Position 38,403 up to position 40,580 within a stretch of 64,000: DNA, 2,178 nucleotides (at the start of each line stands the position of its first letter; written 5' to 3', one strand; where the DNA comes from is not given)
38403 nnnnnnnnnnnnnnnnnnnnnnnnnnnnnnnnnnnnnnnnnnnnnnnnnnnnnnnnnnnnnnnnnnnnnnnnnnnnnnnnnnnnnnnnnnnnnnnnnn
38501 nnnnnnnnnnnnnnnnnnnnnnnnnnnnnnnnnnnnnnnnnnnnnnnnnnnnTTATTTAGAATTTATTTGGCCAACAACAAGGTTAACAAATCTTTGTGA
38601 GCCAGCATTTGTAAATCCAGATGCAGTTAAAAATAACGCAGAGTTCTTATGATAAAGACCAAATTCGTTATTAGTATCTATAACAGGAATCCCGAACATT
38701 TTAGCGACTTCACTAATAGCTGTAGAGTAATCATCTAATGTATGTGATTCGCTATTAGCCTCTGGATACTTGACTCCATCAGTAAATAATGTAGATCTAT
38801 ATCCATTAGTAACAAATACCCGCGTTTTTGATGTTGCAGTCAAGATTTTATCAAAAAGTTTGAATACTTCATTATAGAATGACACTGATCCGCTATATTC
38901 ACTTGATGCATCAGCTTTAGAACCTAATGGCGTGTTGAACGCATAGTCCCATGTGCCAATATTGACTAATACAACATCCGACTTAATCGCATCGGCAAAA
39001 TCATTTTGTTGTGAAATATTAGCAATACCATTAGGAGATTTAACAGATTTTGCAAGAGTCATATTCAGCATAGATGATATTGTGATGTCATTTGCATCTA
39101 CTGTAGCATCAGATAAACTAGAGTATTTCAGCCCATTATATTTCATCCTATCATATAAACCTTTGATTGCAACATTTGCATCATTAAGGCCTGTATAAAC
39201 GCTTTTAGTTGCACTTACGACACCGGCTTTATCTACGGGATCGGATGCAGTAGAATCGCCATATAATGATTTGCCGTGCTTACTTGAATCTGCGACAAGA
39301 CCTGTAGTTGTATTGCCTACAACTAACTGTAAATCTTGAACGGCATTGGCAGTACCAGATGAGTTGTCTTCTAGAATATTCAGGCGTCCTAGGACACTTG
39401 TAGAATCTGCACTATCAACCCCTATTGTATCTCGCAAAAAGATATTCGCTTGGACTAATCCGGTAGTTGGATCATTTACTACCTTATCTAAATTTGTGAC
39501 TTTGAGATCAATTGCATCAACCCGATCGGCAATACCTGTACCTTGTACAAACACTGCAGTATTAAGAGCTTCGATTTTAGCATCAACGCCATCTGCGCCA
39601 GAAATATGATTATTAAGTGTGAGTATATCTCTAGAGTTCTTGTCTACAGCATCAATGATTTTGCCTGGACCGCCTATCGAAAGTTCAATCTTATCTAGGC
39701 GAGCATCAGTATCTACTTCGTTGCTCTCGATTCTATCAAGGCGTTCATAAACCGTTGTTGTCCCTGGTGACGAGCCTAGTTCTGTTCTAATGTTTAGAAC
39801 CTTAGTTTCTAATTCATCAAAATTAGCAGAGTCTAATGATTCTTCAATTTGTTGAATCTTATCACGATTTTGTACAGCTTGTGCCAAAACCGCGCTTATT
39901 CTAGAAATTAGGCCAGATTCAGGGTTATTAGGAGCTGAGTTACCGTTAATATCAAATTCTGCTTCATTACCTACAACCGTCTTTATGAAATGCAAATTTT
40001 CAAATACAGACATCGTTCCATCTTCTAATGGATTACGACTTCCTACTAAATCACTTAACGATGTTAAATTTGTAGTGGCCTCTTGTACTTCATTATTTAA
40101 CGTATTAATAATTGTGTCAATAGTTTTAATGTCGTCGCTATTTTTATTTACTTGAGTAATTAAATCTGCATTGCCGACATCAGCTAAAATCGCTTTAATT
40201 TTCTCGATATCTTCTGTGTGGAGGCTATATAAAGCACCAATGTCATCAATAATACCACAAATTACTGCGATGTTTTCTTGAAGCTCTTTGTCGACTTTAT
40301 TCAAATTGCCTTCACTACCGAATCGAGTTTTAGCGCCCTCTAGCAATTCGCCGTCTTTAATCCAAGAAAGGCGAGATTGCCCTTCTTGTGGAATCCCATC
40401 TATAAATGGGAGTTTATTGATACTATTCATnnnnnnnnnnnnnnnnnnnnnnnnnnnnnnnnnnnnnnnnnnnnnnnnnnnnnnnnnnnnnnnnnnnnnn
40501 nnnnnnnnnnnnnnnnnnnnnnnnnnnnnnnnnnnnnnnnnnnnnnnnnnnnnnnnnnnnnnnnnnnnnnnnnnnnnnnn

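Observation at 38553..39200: Fibritin (wac) C-terminus replaced by an SGNH/GDSL esterase-like domain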

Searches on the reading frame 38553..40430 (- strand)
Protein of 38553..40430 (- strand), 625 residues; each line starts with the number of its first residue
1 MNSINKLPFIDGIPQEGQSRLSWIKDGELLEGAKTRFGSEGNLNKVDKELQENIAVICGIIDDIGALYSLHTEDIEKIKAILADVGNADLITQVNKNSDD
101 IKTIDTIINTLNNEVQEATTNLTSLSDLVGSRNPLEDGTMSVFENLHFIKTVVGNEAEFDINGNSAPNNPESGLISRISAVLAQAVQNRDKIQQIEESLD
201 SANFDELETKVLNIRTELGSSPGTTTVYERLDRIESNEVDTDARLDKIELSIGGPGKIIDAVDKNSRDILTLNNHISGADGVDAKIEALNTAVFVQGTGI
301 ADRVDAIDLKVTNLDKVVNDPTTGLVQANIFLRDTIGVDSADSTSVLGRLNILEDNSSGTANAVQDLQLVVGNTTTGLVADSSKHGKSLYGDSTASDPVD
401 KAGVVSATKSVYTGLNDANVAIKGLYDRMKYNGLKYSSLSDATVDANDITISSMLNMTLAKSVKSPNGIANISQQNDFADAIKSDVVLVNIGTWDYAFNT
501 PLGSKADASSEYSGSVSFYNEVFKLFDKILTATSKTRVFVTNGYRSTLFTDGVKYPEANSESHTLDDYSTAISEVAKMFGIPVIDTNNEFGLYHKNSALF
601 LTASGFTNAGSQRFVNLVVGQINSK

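Call 3: search_protein_families(library=pfam, proteins=[window:38553-40430:-], max_evalue=10)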
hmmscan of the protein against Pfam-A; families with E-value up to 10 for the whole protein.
window:38553-40430:- (625 aa): 8 families
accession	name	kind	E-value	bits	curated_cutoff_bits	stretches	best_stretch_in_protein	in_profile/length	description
PF07921.17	Fibritin_C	-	1.9e-10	41.2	21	2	360-416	4-60/93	Fibritin C-terminal region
PF13472.12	Lipase_GDSL_2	-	1.7e-06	29.1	32.9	1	472-592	51-155/178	GDSL-like Lipase/Acylhydrolase family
PF11576.14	HcgB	-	0.084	13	25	1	74-128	21-75/153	FeGP cofactor biosynthesis protein HcgB, guanylyltransferase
PF02403.27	Seryl_tRNA_N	-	0.15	12.8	28.2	1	77-122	58-104/108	Seryl-tRNA synthetase N-terminal domain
PF15905.10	HMMR_N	-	0.4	10.5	30.1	1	39-123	183-268/330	Hyaluronan mediated motility receptor N-terminal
PF13334.11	DUF4094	-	0.52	11.2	24.5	1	84-118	55-87/90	Domain of unknown function (DUF4094)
PF05531.17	NPV_P10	-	2.8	8.9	29.8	0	178-219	23-66/75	Nucleopolyhedrovirus P10 protein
PF04108.17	ATG17_like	-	4.9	7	43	1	72-150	172-259/355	Autophagy protein ATG17-like domain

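Call 4: search_protein_families(library=phrogs, proteins=[window:38553-40430:-], max_evalue=1)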
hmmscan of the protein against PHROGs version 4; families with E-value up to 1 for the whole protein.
window:38553-40430:- (625 aa): 9 families
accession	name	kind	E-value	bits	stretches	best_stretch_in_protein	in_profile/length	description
phrog_1056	-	tail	3.4e-105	354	1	3-566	6-561/582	fibritin neck whisker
phrog_9687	-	tail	5.7e-37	128.2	1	3-414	7-432/1059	fibritin neck whisker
phrog_11541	-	unknown function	1e-07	31.7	1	451-599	658-793/832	-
phrog_18805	-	unknown function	0.085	12.7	1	77-167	160-251/457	-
phrog_15040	-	unknown function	0.14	13.5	1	233-337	8-106/124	-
phrog_9537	-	unknown function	0.24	12.5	1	53-86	39-74/81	-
phrog_6405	-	unknown function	0.29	12.3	0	72-113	95-136/138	-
phrog_1009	-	unknown function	0.41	11.7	0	50-117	39-101/103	-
phrog_1625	-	moron, auxiliary metabolic gene and host takeover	0.6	11.2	1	80-126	64-104/110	involved in bacteriocin production or immunity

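Call 5: search_solved_structures(query=window:38556-40430:-, max_evalue=10, show_alignments=3)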
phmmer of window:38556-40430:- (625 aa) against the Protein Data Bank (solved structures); distinct sequences matched with E-value up to 10: 6.
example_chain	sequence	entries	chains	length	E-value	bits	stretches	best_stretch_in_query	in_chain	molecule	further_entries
2bsg_A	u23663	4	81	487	1.2e-38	136.4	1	4-415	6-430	FIBRITIN | gpwac, fibritin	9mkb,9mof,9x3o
3j2o_A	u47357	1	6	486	1.3e-38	136.3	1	4-415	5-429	Fibritin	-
1ox3_A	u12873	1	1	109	3.2e-13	52.5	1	4-65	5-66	Fibritin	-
2ibl_A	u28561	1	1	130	4.8e-13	51.9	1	4-65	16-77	Fibritin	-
3bzw_A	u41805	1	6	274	1.2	11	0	559-592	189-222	Putative lipase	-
2wpr_A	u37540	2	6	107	1.6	10.5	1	78-152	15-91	TRIMERIC AUTOTRANSPORTER ADHESIN FRAGMENT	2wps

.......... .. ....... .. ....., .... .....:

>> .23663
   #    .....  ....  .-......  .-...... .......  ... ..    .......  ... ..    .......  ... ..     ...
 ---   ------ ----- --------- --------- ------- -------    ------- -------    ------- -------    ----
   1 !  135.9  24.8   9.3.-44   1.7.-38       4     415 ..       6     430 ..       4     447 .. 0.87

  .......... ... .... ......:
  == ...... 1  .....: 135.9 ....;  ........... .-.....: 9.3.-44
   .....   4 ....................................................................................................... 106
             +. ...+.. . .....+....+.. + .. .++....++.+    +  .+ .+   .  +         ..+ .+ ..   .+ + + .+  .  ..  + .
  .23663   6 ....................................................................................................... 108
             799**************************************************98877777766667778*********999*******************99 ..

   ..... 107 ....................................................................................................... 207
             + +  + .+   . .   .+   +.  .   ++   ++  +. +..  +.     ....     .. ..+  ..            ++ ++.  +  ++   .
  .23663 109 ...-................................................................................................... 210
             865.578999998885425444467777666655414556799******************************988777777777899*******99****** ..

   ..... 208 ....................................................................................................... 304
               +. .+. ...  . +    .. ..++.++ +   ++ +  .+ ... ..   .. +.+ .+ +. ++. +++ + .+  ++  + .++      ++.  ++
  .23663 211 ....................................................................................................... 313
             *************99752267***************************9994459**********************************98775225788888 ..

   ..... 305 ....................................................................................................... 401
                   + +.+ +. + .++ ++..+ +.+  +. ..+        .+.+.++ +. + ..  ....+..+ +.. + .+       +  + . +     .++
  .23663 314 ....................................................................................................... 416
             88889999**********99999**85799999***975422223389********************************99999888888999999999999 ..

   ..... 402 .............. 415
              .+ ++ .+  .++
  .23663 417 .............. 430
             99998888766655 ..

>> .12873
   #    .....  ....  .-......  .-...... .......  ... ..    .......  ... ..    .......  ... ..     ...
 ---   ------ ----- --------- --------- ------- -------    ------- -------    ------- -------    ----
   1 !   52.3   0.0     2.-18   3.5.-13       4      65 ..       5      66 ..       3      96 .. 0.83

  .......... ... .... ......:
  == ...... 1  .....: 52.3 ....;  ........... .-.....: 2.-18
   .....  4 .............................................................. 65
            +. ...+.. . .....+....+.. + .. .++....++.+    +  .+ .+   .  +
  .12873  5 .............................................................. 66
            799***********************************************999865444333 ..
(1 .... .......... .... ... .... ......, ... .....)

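Call 9: find_homologous_proteins(query=window:38556-40430:-, max_evalue=0.001)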
Query window:38556-40430:- (625 aa): 7 proteins with E <= 0.001 among 8000 candidates.
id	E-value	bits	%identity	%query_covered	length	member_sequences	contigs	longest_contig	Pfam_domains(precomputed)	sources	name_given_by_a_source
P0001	0.0e+0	1322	99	100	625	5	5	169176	PF07921.18,PF13472.13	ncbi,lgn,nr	ncbi:hypothetical protein CPT_Minot_172 [Acinetobacter phage Minot]|nr:fibritin neck whiskers protei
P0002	0.0e+0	1187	88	100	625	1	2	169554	PF07921.18,PF13472.13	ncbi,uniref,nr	ncbi:fibritin neck whiskers protein [Acinetobacter phage vB_AbaM_PhT2]|uniref:Fibritin neck whiskers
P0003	0.0e+0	1035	77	100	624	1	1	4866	PF07921.18,PF13472.13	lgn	-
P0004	1.4e-203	696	56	99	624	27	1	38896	PF07921.18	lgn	-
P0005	4.8e-103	364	36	100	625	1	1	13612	PF07921.18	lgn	-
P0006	3.8e-36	143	30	68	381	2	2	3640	-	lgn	-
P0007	2.0e-28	118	29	66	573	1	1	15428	PF07921.18,PF13927.13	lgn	-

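Call 72: list_cluster_members(proteins=[P0005, P0010, P0011, P0012, P0013, P0014, P0016, P0017, P0018, P0019])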
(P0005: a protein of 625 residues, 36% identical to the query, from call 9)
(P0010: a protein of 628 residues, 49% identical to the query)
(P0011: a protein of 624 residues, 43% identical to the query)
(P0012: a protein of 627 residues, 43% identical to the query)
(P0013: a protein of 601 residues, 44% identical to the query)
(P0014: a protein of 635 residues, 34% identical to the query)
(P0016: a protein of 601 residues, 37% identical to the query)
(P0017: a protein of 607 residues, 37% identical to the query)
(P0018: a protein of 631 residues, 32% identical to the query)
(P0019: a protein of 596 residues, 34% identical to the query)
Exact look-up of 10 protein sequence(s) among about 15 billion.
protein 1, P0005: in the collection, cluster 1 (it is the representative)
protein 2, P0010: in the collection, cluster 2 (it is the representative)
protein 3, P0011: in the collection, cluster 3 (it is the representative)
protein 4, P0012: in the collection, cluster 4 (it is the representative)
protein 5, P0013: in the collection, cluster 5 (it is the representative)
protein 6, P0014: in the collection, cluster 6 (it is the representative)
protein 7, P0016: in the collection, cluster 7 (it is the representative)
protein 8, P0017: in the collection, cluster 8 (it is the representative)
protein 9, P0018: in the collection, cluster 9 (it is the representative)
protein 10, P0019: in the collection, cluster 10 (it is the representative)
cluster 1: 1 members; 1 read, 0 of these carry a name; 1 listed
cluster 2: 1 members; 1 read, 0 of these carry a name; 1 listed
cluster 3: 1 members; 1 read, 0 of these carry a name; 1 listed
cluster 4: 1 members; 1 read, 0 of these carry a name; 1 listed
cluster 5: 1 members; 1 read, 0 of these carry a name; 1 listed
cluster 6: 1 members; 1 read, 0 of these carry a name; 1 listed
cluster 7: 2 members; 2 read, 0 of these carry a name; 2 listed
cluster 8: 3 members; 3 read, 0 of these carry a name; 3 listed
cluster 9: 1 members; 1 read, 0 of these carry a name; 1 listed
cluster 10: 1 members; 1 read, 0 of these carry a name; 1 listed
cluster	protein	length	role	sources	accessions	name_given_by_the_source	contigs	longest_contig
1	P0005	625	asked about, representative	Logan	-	-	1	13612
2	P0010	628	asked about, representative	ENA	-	-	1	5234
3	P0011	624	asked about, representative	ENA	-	-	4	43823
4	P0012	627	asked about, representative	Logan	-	-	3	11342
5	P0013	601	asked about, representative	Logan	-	-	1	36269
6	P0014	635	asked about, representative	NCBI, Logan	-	-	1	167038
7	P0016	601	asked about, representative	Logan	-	-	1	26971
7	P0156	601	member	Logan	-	-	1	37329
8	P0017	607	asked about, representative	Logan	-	-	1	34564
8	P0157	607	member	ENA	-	-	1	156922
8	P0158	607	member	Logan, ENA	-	-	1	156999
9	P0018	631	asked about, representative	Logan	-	-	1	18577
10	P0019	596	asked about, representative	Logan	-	-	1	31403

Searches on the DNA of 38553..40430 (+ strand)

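Call 6: search_dna_similar(query=window:38553-40430:+, collection=phages, mode=near, max_rows=25)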
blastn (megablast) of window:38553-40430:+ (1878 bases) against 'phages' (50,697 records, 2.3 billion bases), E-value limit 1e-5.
Records with a match: 53; places in all: 53; records where one place covers at least 80% of the query: 12.
Best place of each record, by identity: 95-99% 9; 80-90% 3; 60-80% 41.
By first word of the organism name: Acinetobacter 52; Tegunavirus 1.
By host as written in the record: Acinetobacter baumannii 15; - 7; Acinetobacter baumannii AB5075 3; Acinetobacter baumannii (Acibaumc1) 3; Acinetobacter baumannii MAR-610 2; Acinetobacter baumannii strain KZ1100 2; Acinetobacter baumannii strain RES-3023 2; Acinetobacter baumannii strain RES-241 2; and 12 more.
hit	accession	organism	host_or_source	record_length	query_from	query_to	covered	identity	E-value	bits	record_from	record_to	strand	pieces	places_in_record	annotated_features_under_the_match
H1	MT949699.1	Acinetobacter phage Maestro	Acinetobacter baumannii strain TP1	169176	1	1878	100%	98.5%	0e+0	3308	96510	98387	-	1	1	fibritin neck whiskers protein | short tail fiber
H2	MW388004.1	Acinetobacter phage Morttis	Acinetobacter baumannii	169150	1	1878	100%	98.5%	0e+0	3308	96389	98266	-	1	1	fibritin neck whiskers protein | short tail fiber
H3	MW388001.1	Acinetobacter phage Minot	Acinetobacter baumannii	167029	1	1878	100%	98.5%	0e+0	3308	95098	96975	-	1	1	hypothetical protein | baseplate wedge subunit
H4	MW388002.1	Acinetobacter phage Mokit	Acinetobacter baumannii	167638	1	1878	100%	98.5%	0e+0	3308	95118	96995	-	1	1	fibritin | baseplate wedge subunit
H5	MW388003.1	Acinetobacter phage Melin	Acinetobacter baumannii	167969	1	1878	100%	98.5%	0e+0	3308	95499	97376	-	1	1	fibritin protein | short tail fiber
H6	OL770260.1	Acinetobacter phage AB-Navy71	Acinetobacter baumannii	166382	1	1878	100%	97.8%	0e+0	3241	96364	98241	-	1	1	fibritin neck whiskers protein | short tail fiber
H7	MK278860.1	Acinetobacter phage AbTZA1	Acinetobacter baumannii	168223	1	1878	100%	96.9%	0e+0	3147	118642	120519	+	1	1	hypothetical protein (x2)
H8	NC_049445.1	Acinetobacter phage AbTZA1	Acinetobacter baumannii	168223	1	1878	100%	96.9%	0e+0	3147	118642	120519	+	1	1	fibritin neck whisker | tail collar fiber protein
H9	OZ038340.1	Tegunavirus sp. BRC001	-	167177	1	1878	100%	96.5%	0e+0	3109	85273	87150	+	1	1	fibritin neck whisker | tail collar fiber protein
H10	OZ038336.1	Acinetobacter phage vB_AbaM_PhT2-v2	-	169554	1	1878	100%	85.1%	0e+0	1912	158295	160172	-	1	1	fibritin neck whisker | tail collar fiber protein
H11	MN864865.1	Acinetobacter phage vB_AbaM_PhT2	Acinetobacter baumannii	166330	1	1878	100%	85.0%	0e+0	1906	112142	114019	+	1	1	wac: fibritin neck whiskers protein | short tail fibers protein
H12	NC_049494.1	Acinetobacter phage vB_AbaM_PhT2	Acinetobacter baumannii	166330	1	1878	100%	85.0%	0e+0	1906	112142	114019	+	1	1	wac: fibritin neck whisker | tail collar fiber protein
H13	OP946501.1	Acinetobacter phage vB_AbaM_DLP1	Acinetobacter baumannii AB5075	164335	59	687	33%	70.8%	1e-24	121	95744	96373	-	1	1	SGNH hydrolase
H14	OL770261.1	Acinetobacter phage AB-Navy97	Acinetobacter baumannii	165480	59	687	33%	70.7%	1e-24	121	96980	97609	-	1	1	fibritin neck whiskers protein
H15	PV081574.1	Acinetobacter phage vB_AbaM_3014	Acinetobacter baumannii Ab125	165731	59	687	33%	70.7%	1e-24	121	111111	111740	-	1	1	hypothetical protein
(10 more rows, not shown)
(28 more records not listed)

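Call 54: get_annotated_region(hit=H12, flank=300)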
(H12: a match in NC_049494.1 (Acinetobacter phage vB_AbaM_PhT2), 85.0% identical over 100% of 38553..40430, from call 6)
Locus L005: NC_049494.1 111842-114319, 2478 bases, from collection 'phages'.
description: Acinetobacter phage vB_AbaM_PhT2, complete genome.
organism: Acinetobacter phage vB_AbaM_PhT2 (NCBI taxid 2690230)
taxonomy: Viruses; Duplodnaviria; Heunggongvirae; Uroviricota; Caudoviricetes; Straboviridae; Twarogvirinae; Hadassahvirus; Hadassahvirus pht2
host: Acinetobacter baumannii; source: wastewater treatment plants; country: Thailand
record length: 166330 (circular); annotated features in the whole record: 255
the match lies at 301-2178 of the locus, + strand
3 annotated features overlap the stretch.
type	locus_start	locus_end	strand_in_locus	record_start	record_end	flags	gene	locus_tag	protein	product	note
CDS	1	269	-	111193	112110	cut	-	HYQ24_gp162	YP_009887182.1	head-tail adaptor Ad2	gp13 neck protein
CDS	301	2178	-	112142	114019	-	wac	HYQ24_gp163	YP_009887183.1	fibritin neck whisker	Wac fibritin neck whiskers protein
CDS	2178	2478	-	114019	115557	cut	-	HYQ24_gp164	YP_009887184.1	tail collar fiber protein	-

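Call 55: get_annotated_region(hit=H1, flank=3000)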
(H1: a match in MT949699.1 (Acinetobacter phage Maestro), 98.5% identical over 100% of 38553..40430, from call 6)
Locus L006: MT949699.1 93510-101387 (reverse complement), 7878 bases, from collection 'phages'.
description: Acinetobacter phage Maestro, complete genome.
organism: Acinetobacter phage Maestro (NCBI taxid 2766704)
taxonomy: Viruses; Duplodnaviria; Heunggongvirae; Uroviricota; Caudoviricetes; Straboviridae; Twarogvirinae; Hadassahvirus
host: Acinetobacter baumannii strain TP1; source: mixed environmental samples; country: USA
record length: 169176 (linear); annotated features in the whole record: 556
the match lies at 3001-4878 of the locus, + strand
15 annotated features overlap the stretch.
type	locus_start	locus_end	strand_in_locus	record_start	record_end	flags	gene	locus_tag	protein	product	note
CDS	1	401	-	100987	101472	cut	-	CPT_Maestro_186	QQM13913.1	small terminase protein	homology to T4 gp16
CDS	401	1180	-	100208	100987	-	-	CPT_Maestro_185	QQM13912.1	tail sheath stabilizer and completion protein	homology to T4 gp15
regulatory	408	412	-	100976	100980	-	-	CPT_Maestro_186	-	ribosome_binding_site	-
regulatory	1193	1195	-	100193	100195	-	-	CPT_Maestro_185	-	ribosome_binding_site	-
CDS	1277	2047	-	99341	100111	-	-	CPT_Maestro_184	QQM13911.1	neck protein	homology to T4 gp14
CDS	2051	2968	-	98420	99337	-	-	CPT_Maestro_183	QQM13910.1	neck protein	homology to T4 gp13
regulatory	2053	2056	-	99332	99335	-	-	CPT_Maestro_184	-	ribosome_binding_site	-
regulatory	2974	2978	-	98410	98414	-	-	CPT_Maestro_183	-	ribosome_binding_site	-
CDS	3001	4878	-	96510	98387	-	-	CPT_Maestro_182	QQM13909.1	fibritin neck whiskers protein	homology to T4 wac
CDS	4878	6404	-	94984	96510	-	-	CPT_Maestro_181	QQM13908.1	short tail fiber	homology to T4 gp12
regulatory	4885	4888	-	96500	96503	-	-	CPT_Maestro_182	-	ribosome_binding_site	-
CDS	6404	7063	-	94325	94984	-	-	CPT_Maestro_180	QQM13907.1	baseplate wedge subunit and tail pin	homology to T4 gp11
regulatory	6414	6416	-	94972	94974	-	-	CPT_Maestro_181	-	ribosome_binding_site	-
CDS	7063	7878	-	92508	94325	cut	-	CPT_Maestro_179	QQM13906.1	baseplate wedge subunit tail pin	homology to T4 gp10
regulatory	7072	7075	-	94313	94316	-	-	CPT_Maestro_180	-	ribosome_binding_site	-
